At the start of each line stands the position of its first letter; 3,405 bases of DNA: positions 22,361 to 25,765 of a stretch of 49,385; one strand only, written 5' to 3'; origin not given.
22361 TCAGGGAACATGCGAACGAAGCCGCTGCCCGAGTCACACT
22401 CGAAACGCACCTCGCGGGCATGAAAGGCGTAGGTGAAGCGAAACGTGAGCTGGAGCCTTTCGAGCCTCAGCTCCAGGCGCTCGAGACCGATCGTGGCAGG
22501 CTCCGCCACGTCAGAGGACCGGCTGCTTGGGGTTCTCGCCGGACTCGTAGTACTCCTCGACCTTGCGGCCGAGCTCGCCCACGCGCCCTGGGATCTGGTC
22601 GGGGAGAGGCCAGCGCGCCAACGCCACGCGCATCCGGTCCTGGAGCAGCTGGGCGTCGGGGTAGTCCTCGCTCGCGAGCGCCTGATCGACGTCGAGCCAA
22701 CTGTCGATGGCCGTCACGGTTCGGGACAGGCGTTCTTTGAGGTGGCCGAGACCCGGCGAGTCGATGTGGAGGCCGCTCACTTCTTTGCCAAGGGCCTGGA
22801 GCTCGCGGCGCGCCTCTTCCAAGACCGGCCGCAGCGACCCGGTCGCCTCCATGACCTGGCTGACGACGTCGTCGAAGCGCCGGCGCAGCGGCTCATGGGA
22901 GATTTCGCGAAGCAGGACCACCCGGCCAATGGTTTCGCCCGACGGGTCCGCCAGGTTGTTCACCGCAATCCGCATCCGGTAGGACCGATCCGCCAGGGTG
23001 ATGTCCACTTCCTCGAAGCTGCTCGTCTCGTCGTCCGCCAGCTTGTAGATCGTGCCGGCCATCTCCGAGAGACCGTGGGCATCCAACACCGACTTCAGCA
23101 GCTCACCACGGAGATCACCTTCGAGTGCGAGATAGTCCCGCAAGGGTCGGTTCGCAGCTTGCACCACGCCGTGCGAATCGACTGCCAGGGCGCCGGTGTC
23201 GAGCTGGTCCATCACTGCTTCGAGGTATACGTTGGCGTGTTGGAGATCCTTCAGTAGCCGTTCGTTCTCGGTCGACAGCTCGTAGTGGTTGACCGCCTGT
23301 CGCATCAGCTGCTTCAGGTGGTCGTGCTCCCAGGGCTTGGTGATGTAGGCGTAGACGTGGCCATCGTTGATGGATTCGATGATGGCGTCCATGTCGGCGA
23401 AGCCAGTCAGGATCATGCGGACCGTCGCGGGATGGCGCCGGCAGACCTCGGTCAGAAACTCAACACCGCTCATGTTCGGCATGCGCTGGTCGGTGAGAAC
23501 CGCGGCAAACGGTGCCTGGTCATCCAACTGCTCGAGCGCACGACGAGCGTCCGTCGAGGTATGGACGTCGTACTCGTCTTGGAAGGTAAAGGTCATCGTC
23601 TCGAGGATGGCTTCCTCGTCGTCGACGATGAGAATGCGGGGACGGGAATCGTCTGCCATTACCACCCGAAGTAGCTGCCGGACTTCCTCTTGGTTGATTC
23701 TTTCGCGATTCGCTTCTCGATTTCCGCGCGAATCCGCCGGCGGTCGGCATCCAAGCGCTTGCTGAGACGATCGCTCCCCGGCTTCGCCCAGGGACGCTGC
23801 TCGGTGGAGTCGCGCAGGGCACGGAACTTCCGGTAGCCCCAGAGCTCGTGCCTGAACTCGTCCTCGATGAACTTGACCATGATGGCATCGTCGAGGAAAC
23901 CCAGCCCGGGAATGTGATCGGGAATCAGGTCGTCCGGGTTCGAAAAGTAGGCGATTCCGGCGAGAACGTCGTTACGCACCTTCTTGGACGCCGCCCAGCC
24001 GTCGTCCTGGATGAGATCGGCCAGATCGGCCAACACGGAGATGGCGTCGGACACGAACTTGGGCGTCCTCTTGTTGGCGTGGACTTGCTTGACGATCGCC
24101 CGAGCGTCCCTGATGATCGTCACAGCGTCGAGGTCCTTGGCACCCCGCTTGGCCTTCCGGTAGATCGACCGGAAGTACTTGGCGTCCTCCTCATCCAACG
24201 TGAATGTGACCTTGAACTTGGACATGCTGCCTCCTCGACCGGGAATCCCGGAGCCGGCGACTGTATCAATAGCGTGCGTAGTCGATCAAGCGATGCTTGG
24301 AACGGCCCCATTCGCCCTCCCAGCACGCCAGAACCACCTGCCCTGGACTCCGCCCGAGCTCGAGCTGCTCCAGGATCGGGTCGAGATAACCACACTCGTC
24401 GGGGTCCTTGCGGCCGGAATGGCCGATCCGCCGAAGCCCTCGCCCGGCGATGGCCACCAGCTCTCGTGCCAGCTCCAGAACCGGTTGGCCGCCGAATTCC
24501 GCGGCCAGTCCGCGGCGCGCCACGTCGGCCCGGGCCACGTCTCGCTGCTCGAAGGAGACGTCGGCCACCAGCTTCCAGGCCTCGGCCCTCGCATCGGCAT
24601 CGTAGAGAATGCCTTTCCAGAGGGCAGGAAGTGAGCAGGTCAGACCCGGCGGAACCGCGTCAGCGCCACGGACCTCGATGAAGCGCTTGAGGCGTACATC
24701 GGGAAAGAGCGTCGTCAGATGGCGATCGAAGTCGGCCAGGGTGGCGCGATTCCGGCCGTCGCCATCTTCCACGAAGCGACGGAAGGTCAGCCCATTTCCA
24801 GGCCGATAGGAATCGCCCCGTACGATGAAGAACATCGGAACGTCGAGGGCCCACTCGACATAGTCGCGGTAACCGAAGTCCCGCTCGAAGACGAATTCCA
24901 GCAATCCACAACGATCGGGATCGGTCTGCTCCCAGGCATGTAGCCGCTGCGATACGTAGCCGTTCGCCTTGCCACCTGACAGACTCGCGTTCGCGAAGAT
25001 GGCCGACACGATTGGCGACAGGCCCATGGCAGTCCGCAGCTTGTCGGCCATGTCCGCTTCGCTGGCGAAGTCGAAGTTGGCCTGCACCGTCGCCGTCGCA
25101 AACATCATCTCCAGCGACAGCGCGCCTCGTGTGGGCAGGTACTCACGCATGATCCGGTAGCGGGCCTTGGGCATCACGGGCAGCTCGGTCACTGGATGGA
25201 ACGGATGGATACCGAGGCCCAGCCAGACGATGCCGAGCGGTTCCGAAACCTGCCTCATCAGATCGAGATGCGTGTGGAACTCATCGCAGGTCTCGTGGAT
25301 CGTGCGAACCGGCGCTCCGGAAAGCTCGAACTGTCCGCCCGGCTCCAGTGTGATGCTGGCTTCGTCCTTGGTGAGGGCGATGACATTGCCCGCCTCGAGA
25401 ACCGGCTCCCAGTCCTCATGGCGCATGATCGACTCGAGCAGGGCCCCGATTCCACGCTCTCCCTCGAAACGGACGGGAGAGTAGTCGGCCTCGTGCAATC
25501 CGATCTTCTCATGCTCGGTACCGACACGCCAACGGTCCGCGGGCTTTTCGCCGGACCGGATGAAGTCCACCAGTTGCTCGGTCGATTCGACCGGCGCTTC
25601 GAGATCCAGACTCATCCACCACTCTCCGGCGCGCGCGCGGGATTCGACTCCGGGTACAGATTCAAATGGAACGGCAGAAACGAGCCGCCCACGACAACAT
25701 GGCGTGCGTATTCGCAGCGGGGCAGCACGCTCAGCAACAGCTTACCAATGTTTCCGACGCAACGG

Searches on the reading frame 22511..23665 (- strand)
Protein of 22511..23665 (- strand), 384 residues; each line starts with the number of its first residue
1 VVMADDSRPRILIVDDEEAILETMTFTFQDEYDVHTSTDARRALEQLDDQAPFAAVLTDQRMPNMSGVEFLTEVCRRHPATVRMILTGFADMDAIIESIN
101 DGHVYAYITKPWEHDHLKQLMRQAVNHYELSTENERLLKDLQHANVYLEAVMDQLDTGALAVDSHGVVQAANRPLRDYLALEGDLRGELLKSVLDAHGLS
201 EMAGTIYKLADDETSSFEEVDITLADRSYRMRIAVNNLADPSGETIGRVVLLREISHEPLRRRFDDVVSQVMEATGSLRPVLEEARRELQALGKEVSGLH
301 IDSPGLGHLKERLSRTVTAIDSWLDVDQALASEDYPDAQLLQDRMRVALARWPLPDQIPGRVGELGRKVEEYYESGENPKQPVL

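Call 63: search_protein_families(library=pfam, proteins=[window:22511-23665:-], max_evalue=0.00001)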
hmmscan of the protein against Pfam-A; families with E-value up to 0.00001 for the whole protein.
window:22511-23665:- (384 aa): 2 families
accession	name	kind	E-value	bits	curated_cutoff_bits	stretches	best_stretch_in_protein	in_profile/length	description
PF00072.30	Response_reg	-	2.5e-19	69.9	30.2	1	11-120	1-109/111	Response regulator receiver domain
PF08448.16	PAS_4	-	5.4e-06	27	23.1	0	153-256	2-106/110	PAS fold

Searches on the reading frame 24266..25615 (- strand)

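Call 63: search_protein_families(library=pfam, proteins=[window:24266-25615:-], max_evalue=0.00001)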
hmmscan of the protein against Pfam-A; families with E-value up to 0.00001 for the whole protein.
window:24266-25615:- (449 aa): 1 family
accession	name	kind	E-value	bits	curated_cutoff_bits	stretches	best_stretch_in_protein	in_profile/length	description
PF04107.18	GCS2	-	3.4e-63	214.1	21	1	50-352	3-289/291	Glutamate-cysteine ligase family 2(GCS2)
